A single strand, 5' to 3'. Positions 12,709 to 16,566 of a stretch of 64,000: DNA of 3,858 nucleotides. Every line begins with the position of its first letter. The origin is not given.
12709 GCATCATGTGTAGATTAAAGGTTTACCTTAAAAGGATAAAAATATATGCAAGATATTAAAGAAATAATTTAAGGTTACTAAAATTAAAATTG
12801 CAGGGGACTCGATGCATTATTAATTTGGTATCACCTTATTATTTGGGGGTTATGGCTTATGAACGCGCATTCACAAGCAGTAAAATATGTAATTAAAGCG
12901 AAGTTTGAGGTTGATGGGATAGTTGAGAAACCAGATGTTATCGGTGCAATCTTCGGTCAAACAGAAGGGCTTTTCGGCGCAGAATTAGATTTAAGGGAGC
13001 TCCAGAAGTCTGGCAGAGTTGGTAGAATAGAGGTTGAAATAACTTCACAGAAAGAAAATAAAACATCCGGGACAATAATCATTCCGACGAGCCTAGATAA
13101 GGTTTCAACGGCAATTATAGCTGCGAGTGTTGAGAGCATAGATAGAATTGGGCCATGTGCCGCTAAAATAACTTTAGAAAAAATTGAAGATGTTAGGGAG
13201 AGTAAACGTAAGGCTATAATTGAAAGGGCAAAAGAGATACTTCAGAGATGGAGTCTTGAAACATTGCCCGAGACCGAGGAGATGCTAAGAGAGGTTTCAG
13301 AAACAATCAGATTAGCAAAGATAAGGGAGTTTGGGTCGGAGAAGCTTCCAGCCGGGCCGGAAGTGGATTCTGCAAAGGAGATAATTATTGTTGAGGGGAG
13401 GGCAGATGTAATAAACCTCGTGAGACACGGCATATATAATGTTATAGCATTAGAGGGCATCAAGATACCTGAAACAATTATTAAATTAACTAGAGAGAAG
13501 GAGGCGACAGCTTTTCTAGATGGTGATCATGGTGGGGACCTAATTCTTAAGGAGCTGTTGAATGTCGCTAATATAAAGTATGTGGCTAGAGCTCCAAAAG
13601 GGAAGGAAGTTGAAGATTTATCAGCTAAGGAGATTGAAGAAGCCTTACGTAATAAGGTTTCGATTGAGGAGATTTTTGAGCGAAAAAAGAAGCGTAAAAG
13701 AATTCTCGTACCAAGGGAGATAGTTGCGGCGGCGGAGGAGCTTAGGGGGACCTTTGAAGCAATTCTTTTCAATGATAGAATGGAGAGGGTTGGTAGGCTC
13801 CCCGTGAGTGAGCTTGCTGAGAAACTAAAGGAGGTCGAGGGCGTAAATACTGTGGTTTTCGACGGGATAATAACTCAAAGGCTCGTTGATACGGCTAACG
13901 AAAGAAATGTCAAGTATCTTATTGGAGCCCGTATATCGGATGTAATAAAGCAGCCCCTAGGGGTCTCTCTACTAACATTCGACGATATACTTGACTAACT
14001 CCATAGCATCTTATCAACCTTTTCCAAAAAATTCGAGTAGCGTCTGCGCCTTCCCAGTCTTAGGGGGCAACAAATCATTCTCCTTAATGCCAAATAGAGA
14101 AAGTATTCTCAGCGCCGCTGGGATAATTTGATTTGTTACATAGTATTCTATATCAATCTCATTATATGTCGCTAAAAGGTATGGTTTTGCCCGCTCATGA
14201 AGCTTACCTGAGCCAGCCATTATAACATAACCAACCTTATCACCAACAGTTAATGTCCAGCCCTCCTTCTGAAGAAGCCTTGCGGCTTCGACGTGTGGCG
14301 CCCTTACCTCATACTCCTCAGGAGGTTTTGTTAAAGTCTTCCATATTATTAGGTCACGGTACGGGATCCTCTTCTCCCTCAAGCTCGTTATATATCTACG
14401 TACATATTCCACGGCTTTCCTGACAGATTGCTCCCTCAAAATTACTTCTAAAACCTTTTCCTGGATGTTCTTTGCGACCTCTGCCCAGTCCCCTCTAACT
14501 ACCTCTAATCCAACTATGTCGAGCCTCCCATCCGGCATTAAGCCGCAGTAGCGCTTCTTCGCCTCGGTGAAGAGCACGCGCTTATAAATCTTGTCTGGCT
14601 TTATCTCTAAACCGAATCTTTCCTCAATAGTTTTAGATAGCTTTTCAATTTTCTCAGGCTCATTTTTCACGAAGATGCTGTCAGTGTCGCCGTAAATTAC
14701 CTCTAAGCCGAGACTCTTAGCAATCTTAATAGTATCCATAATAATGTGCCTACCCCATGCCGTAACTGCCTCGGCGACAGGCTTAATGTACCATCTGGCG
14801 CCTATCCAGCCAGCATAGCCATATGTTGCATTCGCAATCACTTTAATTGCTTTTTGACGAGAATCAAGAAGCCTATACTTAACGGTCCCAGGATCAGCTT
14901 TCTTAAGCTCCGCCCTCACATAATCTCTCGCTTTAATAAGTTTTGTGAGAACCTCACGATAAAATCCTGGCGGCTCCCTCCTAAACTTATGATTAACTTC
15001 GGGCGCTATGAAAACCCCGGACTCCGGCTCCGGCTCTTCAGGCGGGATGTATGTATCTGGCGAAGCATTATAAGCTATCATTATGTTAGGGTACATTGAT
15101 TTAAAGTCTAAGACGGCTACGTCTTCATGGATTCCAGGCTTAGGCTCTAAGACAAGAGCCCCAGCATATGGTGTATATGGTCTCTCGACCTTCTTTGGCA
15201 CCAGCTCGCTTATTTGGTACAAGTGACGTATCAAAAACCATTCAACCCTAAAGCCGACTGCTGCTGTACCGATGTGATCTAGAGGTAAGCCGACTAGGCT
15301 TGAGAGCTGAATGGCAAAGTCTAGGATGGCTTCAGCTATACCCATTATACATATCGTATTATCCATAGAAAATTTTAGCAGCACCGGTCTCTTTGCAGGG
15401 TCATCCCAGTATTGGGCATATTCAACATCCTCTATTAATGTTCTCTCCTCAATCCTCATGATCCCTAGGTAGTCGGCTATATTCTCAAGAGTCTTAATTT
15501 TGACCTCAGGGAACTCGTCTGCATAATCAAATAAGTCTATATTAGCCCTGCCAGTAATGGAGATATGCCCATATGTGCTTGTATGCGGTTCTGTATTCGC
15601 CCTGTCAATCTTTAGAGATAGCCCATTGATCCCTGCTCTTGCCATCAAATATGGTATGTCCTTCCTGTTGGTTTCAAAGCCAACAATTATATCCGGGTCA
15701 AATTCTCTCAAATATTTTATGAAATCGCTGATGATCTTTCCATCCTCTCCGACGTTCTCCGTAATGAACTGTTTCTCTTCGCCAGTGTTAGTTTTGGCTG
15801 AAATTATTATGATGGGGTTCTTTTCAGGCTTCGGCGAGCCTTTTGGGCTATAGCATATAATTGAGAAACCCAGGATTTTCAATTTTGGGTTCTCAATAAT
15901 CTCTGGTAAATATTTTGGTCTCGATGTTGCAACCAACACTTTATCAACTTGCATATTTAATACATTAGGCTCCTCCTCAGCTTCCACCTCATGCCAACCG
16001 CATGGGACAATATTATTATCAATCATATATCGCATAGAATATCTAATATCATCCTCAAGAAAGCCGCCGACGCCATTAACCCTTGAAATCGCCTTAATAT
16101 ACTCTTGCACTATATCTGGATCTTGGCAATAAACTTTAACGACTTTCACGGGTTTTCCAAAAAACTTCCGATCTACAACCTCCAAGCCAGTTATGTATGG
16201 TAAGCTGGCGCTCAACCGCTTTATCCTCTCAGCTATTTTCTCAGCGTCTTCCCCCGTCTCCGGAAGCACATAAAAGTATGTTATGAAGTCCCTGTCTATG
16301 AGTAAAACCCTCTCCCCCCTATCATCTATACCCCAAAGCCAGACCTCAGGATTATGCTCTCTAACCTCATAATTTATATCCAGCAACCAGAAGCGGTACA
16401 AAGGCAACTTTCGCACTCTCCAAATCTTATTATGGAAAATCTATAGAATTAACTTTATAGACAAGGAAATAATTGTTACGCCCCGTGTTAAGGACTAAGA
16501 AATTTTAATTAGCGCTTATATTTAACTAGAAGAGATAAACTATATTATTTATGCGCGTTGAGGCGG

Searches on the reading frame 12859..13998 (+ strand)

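Call 66: search_protein_families(library=pfam, proteins=[window:12859-13998:+], max_evalue=0.00001)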
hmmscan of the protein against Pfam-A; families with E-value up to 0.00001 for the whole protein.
window:12859-13998:+ (379 aa): 3 families
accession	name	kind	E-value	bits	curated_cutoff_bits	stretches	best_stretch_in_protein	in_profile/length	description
PF13662.12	Toprim_4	-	2.7e-08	34.4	25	1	174-235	2-72/85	Toprim domain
PF13155.12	Toprim_2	-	3.6e-06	27.7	22.1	1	176-253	1-86/88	Toprim-like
PF01751.28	Toprim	-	5e-06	27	23.1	1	174-251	1-93/96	Toprim domain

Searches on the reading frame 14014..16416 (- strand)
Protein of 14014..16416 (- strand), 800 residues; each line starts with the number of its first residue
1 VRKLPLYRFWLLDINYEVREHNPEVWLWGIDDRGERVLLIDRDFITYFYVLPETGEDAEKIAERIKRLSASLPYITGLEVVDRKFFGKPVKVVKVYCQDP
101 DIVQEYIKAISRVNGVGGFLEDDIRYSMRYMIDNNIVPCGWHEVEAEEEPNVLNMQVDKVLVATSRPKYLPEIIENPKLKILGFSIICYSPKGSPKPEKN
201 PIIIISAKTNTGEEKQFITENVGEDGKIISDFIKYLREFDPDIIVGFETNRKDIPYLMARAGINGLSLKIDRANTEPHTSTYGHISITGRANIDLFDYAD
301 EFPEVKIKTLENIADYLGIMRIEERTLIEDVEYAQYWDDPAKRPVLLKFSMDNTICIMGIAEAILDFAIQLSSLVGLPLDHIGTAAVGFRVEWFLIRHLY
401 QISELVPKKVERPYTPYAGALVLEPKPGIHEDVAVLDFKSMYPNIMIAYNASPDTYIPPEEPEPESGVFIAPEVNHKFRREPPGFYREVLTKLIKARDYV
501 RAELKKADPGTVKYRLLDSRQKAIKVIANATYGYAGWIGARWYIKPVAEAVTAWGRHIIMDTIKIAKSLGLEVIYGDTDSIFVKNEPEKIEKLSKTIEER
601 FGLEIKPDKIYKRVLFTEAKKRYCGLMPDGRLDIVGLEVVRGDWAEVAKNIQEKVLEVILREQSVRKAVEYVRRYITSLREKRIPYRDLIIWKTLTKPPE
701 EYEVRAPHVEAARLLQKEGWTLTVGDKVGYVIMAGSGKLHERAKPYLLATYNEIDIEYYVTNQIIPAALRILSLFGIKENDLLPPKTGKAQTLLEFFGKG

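Call 44: search_protein_families(library=pfam, proteins=[window:14014-16416:-], max_evalue=0.00001)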
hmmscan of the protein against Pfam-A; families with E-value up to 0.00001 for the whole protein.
window:14014-16416:- (800 aa): 2 families
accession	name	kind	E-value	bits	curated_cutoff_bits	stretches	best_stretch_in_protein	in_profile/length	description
PF00136.26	DNA_pol_B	-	1.3e-70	238.9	23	1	389-773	13-451/453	DNA polymerase family B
PF03104.25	DNA_pol_B_exo1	-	3.5e-25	89.3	23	1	121-302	5-231/242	DNA polymerase family B, exonuclease domain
